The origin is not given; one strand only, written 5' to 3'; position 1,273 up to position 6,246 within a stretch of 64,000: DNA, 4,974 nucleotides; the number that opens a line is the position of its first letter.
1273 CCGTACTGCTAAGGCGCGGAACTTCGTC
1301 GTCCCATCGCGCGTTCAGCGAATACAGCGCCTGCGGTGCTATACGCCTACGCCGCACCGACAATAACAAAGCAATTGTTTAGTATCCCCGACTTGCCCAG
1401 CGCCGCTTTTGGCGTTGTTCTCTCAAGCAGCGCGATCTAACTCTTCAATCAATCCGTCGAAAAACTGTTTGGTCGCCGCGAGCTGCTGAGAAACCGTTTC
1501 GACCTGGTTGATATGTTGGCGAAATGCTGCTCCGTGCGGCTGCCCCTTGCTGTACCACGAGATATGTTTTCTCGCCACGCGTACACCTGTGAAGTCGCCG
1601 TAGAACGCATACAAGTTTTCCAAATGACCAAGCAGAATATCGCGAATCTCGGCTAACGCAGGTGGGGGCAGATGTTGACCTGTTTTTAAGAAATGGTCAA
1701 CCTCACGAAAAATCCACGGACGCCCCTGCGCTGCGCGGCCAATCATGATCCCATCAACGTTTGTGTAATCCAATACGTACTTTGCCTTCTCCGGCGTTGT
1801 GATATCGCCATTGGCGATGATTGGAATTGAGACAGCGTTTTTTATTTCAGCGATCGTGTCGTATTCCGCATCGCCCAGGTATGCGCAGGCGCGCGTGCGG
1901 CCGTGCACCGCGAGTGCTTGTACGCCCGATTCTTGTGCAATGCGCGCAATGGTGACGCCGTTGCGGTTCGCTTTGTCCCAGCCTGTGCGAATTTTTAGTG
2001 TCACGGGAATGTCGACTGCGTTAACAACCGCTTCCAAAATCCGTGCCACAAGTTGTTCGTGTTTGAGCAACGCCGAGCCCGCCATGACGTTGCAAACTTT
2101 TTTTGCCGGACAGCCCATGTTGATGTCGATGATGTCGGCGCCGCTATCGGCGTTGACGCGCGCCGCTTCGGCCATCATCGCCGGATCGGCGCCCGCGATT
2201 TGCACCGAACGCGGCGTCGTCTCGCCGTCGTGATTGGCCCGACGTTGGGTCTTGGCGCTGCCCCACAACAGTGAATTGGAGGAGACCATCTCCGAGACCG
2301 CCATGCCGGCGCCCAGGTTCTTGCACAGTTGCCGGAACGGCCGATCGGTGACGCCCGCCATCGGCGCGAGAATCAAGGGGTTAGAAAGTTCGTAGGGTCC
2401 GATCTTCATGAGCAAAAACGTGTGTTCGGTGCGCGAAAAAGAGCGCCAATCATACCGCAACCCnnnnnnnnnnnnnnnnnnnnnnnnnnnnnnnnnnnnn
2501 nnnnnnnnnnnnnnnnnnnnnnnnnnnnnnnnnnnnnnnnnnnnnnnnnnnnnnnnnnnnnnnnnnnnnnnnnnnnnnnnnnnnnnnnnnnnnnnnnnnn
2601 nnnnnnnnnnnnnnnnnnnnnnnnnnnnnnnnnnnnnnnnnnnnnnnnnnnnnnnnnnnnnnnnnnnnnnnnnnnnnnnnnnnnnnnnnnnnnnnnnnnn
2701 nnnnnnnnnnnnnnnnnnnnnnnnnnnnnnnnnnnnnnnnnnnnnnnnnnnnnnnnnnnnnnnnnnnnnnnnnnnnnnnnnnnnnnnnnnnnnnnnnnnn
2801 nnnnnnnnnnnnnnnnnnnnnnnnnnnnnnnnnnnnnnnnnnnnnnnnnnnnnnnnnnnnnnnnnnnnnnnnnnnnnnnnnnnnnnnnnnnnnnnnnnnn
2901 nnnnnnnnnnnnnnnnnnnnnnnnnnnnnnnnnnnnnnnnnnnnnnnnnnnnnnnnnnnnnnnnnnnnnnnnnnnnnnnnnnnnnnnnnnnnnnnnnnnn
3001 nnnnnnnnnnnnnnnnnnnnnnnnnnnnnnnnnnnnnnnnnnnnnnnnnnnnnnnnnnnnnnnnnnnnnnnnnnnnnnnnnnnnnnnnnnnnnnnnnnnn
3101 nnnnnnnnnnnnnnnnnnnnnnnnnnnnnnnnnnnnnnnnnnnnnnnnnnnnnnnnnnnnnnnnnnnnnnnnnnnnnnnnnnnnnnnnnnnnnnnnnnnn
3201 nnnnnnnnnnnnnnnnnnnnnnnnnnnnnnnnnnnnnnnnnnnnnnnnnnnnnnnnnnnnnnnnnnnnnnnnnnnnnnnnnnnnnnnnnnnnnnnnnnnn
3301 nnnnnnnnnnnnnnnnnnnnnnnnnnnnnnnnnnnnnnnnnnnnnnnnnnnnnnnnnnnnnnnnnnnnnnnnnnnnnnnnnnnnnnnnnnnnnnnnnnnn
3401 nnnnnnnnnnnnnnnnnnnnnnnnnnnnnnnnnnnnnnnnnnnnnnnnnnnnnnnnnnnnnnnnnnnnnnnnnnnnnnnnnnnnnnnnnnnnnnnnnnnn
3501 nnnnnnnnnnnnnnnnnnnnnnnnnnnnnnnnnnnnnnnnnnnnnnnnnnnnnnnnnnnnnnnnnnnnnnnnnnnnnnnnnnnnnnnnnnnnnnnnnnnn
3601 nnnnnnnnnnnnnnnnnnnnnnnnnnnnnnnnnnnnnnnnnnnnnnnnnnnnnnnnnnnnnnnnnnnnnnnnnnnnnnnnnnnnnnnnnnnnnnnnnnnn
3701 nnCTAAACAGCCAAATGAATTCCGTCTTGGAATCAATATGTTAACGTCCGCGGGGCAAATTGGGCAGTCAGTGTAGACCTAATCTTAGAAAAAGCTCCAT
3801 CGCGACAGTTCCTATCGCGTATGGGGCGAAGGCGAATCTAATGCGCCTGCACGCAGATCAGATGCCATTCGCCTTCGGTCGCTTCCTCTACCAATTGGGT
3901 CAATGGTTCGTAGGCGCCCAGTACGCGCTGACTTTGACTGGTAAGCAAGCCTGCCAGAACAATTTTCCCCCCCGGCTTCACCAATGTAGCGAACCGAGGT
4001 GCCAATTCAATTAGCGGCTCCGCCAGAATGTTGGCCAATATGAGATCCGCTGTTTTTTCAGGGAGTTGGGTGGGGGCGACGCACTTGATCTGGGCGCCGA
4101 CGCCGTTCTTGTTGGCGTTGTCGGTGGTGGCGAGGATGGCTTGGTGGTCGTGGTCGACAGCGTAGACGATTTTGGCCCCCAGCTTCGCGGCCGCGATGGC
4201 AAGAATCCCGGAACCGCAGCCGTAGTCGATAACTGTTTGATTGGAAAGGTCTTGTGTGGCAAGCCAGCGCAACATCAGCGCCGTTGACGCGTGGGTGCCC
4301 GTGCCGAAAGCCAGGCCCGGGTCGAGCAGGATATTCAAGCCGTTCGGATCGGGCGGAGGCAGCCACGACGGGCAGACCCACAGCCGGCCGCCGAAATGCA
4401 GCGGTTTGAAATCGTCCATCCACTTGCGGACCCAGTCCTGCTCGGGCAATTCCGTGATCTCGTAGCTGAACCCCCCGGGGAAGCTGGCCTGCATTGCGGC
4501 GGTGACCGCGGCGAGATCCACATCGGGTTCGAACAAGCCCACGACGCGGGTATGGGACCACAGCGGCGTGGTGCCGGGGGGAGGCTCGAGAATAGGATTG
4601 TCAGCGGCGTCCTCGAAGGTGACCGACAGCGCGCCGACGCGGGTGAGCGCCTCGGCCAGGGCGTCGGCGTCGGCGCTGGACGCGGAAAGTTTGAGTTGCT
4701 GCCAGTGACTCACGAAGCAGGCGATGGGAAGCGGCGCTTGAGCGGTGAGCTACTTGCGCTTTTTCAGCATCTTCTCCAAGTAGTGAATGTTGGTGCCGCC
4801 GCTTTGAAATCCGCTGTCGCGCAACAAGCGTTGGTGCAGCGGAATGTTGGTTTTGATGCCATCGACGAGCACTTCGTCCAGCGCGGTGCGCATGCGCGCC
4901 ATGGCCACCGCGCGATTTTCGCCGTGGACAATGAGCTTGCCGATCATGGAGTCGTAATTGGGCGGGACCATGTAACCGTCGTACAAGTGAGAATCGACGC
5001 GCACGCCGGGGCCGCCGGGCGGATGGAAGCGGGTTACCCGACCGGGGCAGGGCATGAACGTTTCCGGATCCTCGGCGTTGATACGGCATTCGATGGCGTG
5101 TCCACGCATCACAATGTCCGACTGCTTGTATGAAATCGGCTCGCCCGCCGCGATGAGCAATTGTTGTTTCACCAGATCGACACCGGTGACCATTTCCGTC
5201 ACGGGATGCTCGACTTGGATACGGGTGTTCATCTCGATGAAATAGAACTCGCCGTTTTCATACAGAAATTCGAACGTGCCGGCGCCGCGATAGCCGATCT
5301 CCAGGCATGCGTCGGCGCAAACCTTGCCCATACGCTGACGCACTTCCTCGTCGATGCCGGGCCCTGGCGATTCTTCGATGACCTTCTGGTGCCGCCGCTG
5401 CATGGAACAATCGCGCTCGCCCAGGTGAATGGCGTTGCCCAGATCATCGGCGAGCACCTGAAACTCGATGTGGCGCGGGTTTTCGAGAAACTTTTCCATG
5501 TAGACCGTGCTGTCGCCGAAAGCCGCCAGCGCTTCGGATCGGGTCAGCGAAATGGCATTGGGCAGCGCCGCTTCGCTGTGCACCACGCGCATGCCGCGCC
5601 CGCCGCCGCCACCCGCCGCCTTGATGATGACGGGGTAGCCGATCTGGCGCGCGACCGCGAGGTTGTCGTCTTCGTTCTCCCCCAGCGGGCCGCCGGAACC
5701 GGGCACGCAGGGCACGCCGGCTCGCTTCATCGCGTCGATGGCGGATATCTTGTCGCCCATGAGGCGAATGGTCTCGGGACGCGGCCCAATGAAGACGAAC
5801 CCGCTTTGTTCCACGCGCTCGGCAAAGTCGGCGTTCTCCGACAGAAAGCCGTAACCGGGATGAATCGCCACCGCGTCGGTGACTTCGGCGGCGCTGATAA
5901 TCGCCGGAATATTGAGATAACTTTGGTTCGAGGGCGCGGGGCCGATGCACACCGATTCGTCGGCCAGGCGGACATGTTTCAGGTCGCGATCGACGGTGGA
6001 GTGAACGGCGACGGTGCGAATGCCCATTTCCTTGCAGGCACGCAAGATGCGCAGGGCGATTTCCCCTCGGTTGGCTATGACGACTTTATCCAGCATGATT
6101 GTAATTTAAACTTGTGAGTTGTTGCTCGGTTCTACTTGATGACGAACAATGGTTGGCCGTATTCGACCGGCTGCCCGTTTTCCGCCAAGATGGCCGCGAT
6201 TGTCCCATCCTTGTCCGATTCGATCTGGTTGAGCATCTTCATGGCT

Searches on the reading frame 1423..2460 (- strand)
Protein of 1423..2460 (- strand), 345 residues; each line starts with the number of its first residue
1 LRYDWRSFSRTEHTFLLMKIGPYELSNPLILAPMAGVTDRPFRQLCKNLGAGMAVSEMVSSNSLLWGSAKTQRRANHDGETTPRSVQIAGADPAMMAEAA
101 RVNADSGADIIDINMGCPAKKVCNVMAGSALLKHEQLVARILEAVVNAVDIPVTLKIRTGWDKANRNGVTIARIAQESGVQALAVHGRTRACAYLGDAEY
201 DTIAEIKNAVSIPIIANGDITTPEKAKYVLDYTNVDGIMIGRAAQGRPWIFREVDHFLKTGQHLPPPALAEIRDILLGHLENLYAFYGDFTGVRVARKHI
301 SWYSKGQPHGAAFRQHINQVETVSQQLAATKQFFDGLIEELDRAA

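Call 30: search_protein_families(library=pfam, proteins=[window:1423-2460:-], max_evalue=0.00001)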
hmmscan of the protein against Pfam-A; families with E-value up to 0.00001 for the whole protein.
window:1423-2460:- (345 aa): 1 family
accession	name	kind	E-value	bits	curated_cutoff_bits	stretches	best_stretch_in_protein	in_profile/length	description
PF01207.24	Dus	-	2.9e-107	358.8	20.4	1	30-332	1-305/311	Dihydrouridine synthase (Dus)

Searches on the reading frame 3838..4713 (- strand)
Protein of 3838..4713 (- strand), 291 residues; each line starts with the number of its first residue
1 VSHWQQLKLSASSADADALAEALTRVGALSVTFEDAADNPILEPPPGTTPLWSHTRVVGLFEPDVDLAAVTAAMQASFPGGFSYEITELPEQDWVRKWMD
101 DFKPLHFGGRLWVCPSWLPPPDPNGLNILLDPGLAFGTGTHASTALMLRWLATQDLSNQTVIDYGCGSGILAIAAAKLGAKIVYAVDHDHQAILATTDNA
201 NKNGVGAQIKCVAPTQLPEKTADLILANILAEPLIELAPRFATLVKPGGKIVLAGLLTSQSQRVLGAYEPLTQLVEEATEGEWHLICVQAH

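Call 30: search_protein_families(library=pfam, proteins=[window:3838-4713:-], max_evalue=0.00001)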
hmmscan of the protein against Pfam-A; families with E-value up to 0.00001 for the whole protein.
window:3838-4713:- (291 aa): 6 families
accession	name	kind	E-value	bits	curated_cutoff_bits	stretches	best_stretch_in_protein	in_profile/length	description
PF06325.19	PrmA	-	6.2e-86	289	22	1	3-289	1-294/296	Ribosomal protein L11 methyltransferase (PrmA)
PF05175.20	MTS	-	4.6e-11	43.1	23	1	142-228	18-105/170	Methyltransferase small domain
PF13649.12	Methyltransf_25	-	2.3e-08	35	27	1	161-249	1-97/97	Methyltransferase domain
PF13489.12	Methyltransf_23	-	4.8e-08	33.3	27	1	151-262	16-125/164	Methyltransferase domain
PF08241.18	Methyltransf_11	-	4.5e-07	30.9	21.2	1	163-252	2-94/95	Methyltransferase domain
PF13847.12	Methyltransf_31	-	2.8e-06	27.5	27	1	157-228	3-81/145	Methyltransferase domain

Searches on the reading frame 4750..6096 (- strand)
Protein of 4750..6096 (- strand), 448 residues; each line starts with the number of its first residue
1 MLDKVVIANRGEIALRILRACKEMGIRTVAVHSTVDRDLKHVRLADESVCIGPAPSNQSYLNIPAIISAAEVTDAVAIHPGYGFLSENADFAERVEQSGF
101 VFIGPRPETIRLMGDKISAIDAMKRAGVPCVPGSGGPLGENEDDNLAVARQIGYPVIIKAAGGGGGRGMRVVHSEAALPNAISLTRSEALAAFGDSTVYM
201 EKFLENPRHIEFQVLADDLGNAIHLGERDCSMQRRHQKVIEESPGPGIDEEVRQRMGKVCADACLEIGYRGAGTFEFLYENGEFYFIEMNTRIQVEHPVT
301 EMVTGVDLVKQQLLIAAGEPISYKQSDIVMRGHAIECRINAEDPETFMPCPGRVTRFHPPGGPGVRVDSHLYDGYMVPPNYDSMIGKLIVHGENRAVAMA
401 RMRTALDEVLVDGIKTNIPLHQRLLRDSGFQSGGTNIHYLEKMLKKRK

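Call 30: search_protein_families(library=pfam, proteins=[window:4750-6096:-], max_evalue=0.00001)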
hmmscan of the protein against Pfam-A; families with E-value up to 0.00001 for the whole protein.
window:4750-6096:- (448 aa): 5 families
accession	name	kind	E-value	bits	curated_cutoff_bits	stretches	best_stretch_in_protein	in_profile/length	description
PF02786.22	CPSase_L_D2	-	6.6e-80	268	19.8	1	115-322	1-209/211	Carbamoyl-phosphate synthase L chain, ATP binding domain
PF00289.28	Biotin_carb_N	-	4.5e-46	156.3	25.5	1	1-110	1-110/110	Biotin carboxylase, N-terminal domain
PF02785.25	Biotin_carb_C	-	1.5e-39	134.8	32.4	1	336-441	1-107/108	Biotin carboxylase C-terminal domain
PF07478.18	Dala_Dala_lig_C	-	1.3e-08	35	24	1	143-291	26-174/204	D-ala D-ala ligase C-terminus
PF02222.28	ATP-grasp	-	2.1e-07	31.2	27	1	142-292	19-162/179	ATP-grasp domain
